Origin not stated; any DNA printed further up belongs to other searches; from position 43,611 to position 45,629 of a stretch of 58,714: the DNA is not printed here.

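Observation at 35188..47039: Complete 2-aminoethylphosphonate biosynthesis and activation cluster in a reduced archaeon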

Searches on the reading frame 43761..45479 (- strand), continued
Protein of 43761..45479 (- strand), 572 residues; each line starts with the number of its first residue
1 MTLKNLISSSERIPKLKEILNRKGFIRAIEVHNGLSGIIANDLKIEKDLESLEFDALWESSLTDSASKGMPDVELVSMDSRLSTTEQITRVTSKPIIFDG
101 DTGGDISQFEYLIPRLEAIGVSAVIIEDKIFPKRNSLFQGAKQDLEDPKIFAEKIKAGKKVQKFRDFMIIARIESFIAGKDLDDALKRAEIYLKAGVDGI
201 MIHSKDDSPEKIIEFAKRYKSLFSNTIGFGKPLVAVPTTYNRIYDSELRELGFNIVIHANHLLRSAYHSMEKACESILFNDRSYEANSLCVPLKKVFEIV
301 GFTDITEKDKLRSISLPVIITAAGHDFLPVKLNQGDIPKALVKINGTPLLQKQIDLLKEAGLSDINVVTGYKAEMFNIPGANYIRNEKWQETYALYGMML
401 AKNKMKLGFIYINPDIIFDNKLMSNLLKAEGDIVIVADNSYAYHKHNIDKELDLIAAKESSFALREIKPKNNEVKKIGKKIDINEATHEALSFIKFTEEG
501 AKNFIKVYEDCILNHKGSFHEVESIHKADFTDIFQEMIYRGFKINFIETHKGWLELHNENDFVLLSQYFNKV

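Call 13: search_solved_structures(query=window:43761-45479:-, max_evalue=0.00001, show_alignments=2)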
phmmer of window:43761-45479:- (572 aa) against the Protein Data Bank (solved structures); distinct sequences matched with E-value up to 0.00001: 18.
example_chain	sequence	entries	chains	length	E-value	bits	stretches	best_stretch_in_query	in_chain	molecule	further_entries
5unc_A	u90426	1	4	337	4e-51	177.3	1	50-310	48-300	PHOSPHOENOLPYRUVATE PHOSPHOMUTASE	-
1m1b_A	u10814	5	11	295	1.1e-44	156.1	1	12-303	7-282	PHOSPHOENOLPYRUVATE PHOSPHOMUTASE | PROTEIN (PHOSPHOENOLPYRUVATE MUTASE)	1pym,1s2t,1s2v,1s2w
1s2u_A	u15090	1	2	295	1.4e-43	152.4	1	12-303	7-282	Phosphoenolpyruvate phosphomutase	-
2dua_A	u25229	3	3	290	2.4e-39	138.5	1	37-301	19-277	Phosphonopyruvate hydrolase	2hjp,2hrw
4iqd_A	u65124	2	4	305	1.4e-16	63.4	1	45-309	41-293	Carboxyvinyl-carboxyphosphonate phosphorylmutase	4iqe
1zlp_A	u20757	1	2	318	6.9e-14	54.4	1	29-259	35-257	petal death protein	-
1jyk_A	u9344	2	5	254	5.9e-11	44.8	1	311-428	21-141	CTP:phosphocholine Cytidylyltransferase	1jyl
3eoo_A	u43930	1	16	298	9.5e-11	44.1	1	46-204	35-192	Methylisocitrate lyase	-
9hra_A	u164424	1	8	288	9.5e-11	44.1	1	50-232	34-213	2-methylisocitrate lyase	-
9hgk_A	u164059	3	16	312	1.2e-10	43.8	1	50-232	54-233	2-methylisocitrate lyase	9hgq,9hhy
1xg3_A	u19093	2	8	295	2.6e-10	42.6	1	65-201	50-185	Probable methylisocitrate lyase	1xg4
9hgo_A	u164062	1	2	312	3.1e-10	42.4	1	50-232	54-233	2-methylisocitrate lyase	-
9hhs_A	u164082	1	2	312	4.2e-10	42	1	50-232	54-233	2-methylisocitrate lyase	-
1mum_A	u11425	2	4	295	8.6e-10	40.9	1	65-201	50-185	2-methylisocitrate lyase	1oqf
1o5q_A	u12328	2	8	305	1.2e-08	37.1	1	65-201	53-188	Probable methylisocitrate lyase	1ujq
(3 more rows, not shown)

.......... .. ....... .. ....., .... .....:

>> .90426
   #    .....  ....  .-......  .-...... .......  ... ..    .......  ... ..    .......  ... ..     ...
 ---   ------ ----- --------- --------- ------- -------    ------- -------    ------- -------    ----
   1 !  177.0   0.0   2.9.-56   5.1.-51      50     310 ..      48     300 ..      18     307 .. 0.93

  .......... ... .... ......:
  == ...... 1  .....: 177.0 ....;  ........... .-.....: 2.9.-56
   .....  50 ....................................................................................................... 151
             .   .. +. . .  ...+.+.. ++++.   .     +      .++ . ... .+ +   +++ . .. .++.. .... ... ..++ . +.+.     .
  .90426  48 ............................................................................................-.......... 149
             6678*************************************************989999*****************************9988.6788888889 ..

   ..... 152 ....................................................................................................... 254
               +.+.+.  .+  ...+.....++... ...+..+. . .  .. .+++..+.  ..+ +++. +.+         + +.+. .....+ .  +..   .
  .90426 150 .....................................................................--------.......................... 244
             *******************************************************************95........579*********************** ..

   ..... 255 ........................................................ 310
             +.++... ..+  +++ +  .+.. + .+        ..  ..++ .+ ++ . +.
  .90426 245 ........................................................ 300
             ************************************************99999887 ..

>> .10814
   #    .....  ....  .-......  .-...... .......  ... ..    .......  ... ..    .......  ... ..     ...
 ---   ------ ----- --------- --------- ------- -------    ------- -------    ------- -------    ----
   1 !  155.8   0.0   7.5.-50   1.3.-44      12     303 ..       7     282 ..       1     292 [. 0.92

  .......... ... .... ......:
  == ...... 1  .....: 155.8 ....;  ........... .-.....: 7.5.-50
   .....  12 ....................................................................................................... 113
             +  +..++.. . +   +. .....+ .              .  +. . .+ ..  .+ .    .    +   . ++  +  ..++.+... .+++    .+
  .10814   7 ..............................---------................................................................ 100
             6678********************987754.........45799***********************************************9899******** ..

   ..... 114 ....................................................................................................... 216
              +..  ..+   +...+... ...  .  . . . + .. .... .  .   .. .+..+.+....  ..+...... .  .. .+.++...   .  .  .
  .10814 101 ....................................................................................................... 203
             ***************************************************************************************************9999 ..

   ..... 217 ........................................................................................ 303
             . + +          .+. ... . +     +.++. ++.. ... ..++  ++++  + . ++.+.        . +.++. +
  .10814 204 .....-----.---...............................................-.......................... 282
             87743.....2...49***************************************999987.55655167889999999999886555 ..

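Call 15: find_related_loci(query=window:43761-45479:-, collection=genome_contigs, flank=10000)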
Query window:43761-45479:- (572 aa) in genome_contigs; peptide patterns used: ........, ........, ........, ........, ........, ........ (x = any residue, [..] = any of these).
40 stretches matched a pattern, but none encodes a relative of the query by tblastn (E <= 1e-3).

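Call 23: find_encoding_contigs(protein=P0010, flank=10000, max_places=2)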
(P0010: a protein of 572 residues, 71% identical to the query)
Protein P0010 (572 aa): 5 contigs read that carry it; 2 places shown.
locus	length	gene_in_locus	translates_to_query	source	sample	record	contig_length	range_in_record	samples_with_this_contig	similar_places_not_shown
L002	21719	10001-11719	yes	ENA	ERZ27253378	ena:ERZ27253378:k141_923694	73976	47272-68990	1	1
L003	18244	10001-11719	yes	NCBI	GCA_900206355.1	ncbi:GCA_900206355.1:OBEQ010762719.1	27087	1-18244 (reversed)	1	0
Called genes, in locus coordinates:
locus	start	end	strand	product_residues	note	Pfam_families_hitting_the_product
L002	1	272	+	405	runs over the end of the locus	PF01943:Polysacc_synt, PF13440:Polysacc_synt_3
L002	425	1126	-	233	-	PF00535:Glycos_transf_2, PF10111:Glyco_tranf_2_2 (weak), PF13641:Glyco_tranf_2_3 (weak)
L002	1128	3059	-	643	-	PF09594:GT87 (weak), PF13231:PMT_2, PF02516:STT3 (weak)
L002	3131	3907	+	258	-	PF00535:Glycos_transf_2, PF10111:Glyco_tranf_2_2 (weak), PF13641:Glyco_tranf_2_3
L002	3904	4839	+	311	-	PF00535:Glycos_transf_2, PF13641:Glyco_tranf_2_3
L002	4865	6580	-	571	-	PF13231:PMT_2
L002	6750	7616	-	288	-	PF00535:Glycos_transf_2, PF13641:Glyco_tranf_2_3, PF13632:Glyco_trans_2_3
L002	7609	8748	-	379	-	PF08323:Glyco_transf_5 (weak), PF20706:GT4-conflict, PF13439:Glyco_transf_4, PF13579:Glyco_trans_4_4, PF00534:Glycos_transf_1, PF13692:Glyco_trans_1_4, PF13524:Glyco_trans_1_2 (weak)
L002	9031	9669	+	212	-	PF01209:Ubie_methyltran, PF05148:Methyltransf_8 (weak), PF13489:Methyltransf_23, PF13847:Methyltransf_31, PF08241:Methyltransf_11, PF08242:Methyltransf_12, PF13649:Methyltransf_25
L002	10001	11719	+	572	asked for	PF13714:PEP_mutase, PF12804:NTP_transf_3 (weak)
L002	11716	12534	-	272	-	-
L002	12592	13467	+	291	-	PF00892:EamA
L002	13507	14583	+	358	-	PF00266:Aminotran_5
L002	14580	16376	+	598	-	PF00483:NTP_transferase, PF12804:NTP_transf_3, PF20202:DUF6564 (weak), PF00155:Aminotran_1_2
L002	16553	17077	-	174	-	PF01230:HIT (weak)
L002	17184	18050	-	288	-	-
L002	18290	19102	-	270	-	PF00702:Hydrolase, PF13419:HAD_2, PF13242:Hydrolase_like (weak)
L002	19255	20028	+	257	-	PF04991:LicD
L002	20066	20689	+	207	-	PF02388:FemAB (faint), PF13480:Acetyltransf_6 (weak)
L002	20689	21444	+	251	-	PF01209:Ubie_methyltran (weak), PF13489:Methyltransf_23, PF13847:Methyltransf_31, PF08241:Methyltransf_11, PF08242:Methyltransf_12, PF13649:Methyltransf_25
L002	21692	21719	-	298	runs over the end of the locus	PF00685:Sulfotransfer_1, PF13469:Sulfotransfer_3 (weak)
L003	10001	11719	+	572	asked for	PF13714:PEP_mutase, PF12804:NTP_transf_3 (weak)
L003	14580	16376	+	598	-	PF00483:NTP_transferase, PF12804:NTP_transf_3, PF20202:DUF6564 (weak), PF00155:Aminotran_1_2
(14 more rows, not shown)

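Call 24: find_encoding_contigs(protein=P0015, flank=10000, max_places=2)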
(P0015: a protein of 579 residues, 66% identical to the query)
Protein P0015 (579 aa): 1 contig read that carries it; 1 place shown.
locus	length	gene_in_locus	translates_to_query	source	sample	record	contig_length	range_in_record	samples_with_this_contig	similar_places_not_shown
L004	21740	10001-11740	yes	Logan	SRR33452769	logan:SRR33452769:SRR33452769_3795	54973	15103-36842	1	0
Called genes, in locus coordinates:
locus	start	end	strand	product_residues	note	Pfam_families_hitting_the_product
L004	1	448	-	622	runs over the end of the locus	PF13231:PMT_2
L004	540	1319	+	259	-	PF00535:Glycos_transf_2, PF13641:Glyco_tranf_2_3 (weak)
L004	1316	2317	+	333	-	PF00535:Glycos_transf_2, PF13641:Glyco_tranf_2_3 (weak)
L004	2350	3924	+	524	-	PF02310:B12-binding, PF04055:Radical_SAM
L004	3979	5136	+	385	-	PF13439:Glyco_transf_4, PF20706:GT4-conflict, PF00534:Glycos_transf_1, PF13692:Glyco_trans_1_4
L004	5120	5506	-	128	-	PF04892:VanZ-LLP1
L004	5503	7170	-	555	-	-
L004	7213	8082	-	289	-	PF00535:Glycos_transf_2, PF13641:Glyco_tranf_2_3, PF13632:Glyco_trans_2_3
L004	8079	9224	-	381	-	PF08323:Glyco_transf_5 (weak), PF13439:Glyco_transf_4, PF13579:Glyco_trans_4_4, PF20706:GT4-conflict, PF00534:Glycos_transf_1, PF13692:Glyco_trans_1_4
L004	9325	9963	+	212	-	PF01209:Ubie_methyltran (weak), PF13489:Methyltransf_23, PF13847:Methyltransf_31, PF08241:Methyltransf_11, PF08242:Methyltransf_12, PF13649:Methyltransf_25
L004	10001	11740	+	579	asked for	PF13714:PEP_mutase, PF12804:NTP_transf_3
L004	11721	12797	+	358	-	PF00266:Aminotran_5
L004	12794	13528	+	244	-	PF00483:NTP_transferase, PF12804:NTP_transf_3, PF20202:DUF6564 (weak)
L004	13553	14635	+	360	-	PF00155:Aminotran_1_2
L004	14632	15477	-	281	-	-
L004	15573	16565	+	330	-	PF01073:3Beta_HSD, PF01370:Epimerase, PF16363:GDP_Man_Dehyd, PF13460:NAD_binding_10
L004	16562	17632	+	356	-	PF01467:CTP_transf_like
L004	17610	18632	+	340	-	PF04321:RmlD_sub_bind, PF01370:Epimerase, PF02719:Polysacc_synt_2, PF16363:GDP_Man_Dehyd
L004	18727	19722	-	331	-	PF01636:APH (weak)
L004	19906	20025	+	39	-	-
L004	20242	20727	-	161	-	PF02779:Transket_pyr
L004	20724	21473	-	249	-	PF13292:DXP_synthase_N, PF00456:Transketolase_N, PF00676:E1_dh (weak)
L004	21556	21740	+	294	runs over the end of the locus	PF16269:DUF4922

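Call 25: find_encoding_contigs(protein=P0025, flank=10000, max_places=2)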
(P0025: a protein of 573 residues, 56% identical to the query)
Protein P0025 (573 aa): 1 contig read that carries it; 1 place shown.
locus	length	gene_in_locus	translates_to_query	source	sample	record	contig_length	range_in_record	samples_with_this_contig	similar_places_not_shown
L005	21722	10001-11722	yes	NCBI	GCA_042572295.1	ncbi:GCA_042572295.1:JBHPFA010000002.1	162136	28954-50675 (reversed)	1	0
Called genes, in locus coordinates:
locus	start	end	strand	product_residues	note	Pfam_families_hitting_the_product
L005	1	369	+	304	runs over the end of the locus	PF03176:MMPL (weak), PF02355:SecD_SecF_C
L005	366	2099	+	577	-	PF00595:PDZ (faint), PF17820:PDZ_6 (faint), PF02355:SecD_SecF_C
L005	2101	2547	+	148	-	-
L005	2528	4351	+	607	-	PF13231:PMT_2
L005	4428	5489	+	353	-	PF01073:3Beta_HSD, PF01370:Epimerase, PF02719:Polysacc_synt_2, PF04321:RmlD_sub_bind, PF05368:NmrA, PF16363:GDP_Man_Dehyd, PF13460:NAD_binding_10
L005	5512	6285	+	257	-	PF00535:Glycos_transf_2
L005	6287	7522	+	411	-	PF08421:Methyltransf_13, PF13489:Methyltransf_23, PF13649:Methyltransf_25, PF08241:Methyltransf_11, PF08242:Methyltransf_12, PF08484:Methyltransf_14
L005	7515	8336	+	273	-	PF01073:3Beta_HSD (weak), PF04321:RmlD_sub_bind, PF01370:Epimerase, PF02719:Polysacc_synt_2 (weak), PF16363:GDP_Man_Dehyd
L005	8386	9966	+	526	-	PF01943:Polysacc_synt, PF01554:MatE (faint), PF13440:Polysacc_synt_3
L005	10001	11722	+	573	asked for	PF13714:PEP_mutase, PF12804:NTP_transf_3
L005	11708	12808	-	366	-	PF00266:Aminotran_5, PF01053:Cys_Met_Meta_PP (weak)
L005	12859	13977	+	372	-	PF02776:TPP_enzyme_N, PF02775:TPP_enzyme_C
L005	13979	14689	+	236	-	PF00483:NTP_transferase, PF01128:IspD (weak), PF12804:NTP_transf_3, PF20202:DUF6564 (weak)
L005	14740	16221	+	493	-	PF02310:B12-binding, PF04055:Radical_SAM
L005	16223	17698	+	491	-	PF02310:B12-binding, PF04055:Radical_SAM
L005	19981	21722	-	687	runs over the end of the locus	PF00483:NTP_transferase, PF12804:NTP_transf_3, PF00571:CBS (faint), PF00288:GHMP_kinases_N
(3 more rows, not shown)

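Call 28: find_related_loci(query=A1, collection=genome_contigs, flank=10000)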
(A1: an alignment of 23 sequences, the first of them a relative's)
Query A1 (572 aa) in genome_contigs; peptide patterns used: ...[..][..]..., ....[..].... (x = any residue, [..] = any of these).
600 stretches matched a pattern (row limit reached: there are more); 587 encode a relative of the query (tblastn E <= 1e-3); the best 80 are kept; 80 distinct loci.
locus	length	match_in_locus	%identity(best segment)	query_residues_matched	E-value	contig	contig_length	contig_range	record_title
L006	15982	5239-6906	52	1-561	0e+0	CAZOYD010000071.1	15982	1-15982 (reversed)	MAG TPA_asm: uncultured archaeon isolate binchicken_co163_167 genome assembly, contig: NODE_5493_length_15982_cov_20.764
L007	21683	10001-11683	49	1-561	5e-180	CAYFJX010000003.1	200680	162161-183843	MAG TPA_asm: uncultured Methanosarcinales archaeon isolate ERP019367_co2_72 genome assembly, contig: NODE_71_length_2006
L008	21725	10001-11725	49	1-569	2e-177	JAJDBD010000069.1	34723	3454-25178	MAG: Nitrospinaceae bacterium isolate OFTM44 OFTM44_68, whole genome shotgun sequence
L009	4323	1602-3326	50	1-569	0e+0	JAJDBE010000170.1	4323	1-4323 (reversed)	MAG: Nitrospinaceae bacterium isolate OFTM6 OFTM6_169, whole genome shotgun sequence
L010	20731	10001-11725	50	1-569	3e-176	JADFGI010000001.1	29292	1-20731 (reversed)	MAG: Nitrospinota bacterium isolate B2T1L10 B2T1L10_NODE1902, whole genome shotgun sequence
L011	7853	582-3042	50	1-561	1e-176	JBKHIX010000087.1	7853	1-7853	MAG: Thermoplasmata archaeon isolate D3M20_1 NODE_150_length_7853_cov_7.173121, whole genome shotgun sequence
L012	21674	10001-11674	50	1-564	5e-176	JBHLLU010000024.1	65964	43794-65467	MAG: Promethearchaeota archaeon isolate DZ1S.191 DZ1S.191@691, whole genome shotgun sequence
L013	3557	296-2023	48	1-570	0e+0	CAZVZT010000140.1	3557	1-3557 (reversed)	MAG TPA_asm: uncultured Nitrospinaceae bacterium isolate SRP308112_co1_22 genome assembly, contig: NODE_55493_length_355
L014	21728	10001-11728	49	1-570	8e-175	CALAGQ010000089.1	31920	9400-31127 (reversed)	MAG TPA_asm: uncultured Nitrospina sp. isolate ERR2206756_bin.76_CONCOCT_v1.1_MAG genome assembly, contig: ERZ887841.471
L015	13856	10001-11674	50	3-561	6e-173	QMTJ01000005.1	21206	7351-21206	MAG: Thermoplasmata archaeon isolate B24_G9 B24_Guay9_scaffold_01439, whole genome shotgun sequence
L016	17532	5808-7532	48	1-569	3e-172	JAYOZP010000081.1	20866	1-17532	MAG: Nitrospinales bacterium isolate 139561_S162_rosella_bins.tsv.096 NODE_2820_length_20866_cov_5.644995, whole genome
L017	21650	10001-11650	50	15-562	3e-172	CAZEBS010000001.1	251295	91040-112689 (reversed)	MAG TPA_asm: uncultured Candidatus Bathyarchaeia archaeon isolate SRP323688_co1_125 genome assembly, contig: NODE_72_len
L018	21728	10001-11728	49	1-570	2e-171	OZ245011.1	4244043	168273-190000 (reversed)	MAG: Nitrospinaceae bacterium isolate 04370925-b84a-440d-9222-898c7f7ce6c7 genome assembly, chromosome: 1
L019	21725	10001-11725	48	1-569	2e-170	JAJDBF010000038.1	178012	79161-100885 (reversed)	MAG: Nitrospinaceae bacterium isolate OFTM7 OFTM7_37, whole genome shotgun sequence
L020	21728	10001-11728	47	1-570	2e-168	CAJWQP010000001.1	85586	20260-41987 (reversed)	MAG TPA_asm: uncultured Nitrospina sp. isolate ERR599109_bin.11_MetaBAT_v2.12.1_MAG genome assembly, contig: NODE_69_len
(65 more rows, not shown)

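Call 58: search_dna_similar(query=window:43761-45479:-, collection=plasmids, mode=protein, max_rows=25)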
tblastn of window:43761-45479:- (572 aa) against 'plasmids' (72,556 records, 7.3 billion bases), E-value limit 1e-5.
Records with a match: 505; places in all: 598; records where one place covers at least 80% of the query: 10.
Best place of each record, by identity: <60% 505.
By first word of the organism name: Ralstonia 133; Rhizobium 30; Azospirillum 24; Candidatus 22; Bradyrhizobium 21; Sinorhizobium 20; Agrobacterium 16; Burkholderia 11; Caballeronia 11; Paracoccus 11; and 79 more.
By predicted mobility (MOB-suite, as given by PLSDB): non-mobilizable 275; mobilizable 144; conjugative 86.
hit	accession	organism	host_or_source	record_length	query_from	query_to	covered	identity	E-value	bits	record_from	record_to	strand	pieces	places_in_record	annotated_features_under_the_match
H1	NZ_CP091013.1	Burkholderia cenocepacia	-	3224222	9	562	97%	27.9%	2e-54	206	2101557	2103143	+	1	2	none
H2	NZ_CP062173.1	Mycetohabitans rhizoxinica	Rhizopus microsporus,bacterial ...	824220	9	562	97%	27.9%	2e-59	221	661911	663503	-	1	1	aepX: phosphoenolpyruvate mutase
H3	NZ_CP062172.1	Mycetohabitans rhizoxinica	Rhizopus microsporus,bacterial ...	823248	9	562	97%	27.9%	2e-59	221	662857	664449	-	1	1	aepX: phosphoenolpyruvate mutase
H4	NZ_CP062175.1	Mycetohabitans rhizoxinica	Rhizopus microsporus,bacterial culture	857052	9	562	97%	27.7%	3e-59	221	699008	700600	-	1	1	aepX: phosphoenolpyruvate mutase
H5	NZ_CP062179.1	Mycetohabitans endofungorum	Rhizopus microsporus,bacterial ...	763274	9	562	97%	27.6%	2e-60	224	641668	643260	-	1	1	aepX: phosphoenolpyruvate mutase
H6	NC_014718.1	Mycetohabitans rhizoxinica HKI 454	-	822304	9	562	97%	27.5%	4e-59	220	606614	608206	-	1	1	aepX: phosphoenolpyruvate mutase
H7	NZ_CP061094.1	Roseomonas marmotae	Marmota himalayana,pure culture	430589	29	501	83%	31.5%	1e-65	239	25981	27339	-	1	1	aepX: phosphoenolpyruvate mutase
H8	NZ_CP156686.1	Burkholderia stagnalis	Bacterial cells,soils collected in ...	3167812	29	562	93%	27.8%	9e-55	207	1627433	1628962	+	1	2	none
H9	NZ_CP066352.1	Bradyrhizobium japonicum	Glycine max,DNA isolated from pure ...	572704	1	305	53%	48.2%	2e-81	285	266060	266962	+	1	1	isocitrate lyase/phosphoenolpyruvate mutase family protein | hypothetical protein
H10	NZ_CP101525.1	Burkholderia arboris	mixed culture,soil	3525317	29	562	93%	27.5%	3e-55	209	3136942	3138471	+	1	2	none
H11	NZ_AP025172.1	Cupriavidus sp. P-10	-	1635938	1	480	84%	29.8%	2e-58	218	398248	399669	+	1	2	none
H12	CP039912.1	Agrobacterium tumefaciens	-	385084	1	302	53%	46.2%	4e-82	288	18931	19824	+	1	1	hypothetical protein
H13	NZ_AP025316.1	Fulvitalea axinellae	-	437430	12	303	51%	47.4%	1e-79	281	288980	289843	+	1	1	aepX: phosphoenolpyruvate mutase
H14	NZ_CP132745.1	Mycetohabitans endofungorum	-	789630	6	440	76%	31.5%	3e-59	221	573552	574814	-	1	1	aepX: phosphoenolpyruvate mutase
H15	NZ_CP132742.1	Mycetohabitans endofungorum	Rhizopus microsporus,culture isolated ...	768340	6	440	76%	31.5%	6e-59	220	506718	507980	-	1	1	aepX: phosphoenolpyruvate mutase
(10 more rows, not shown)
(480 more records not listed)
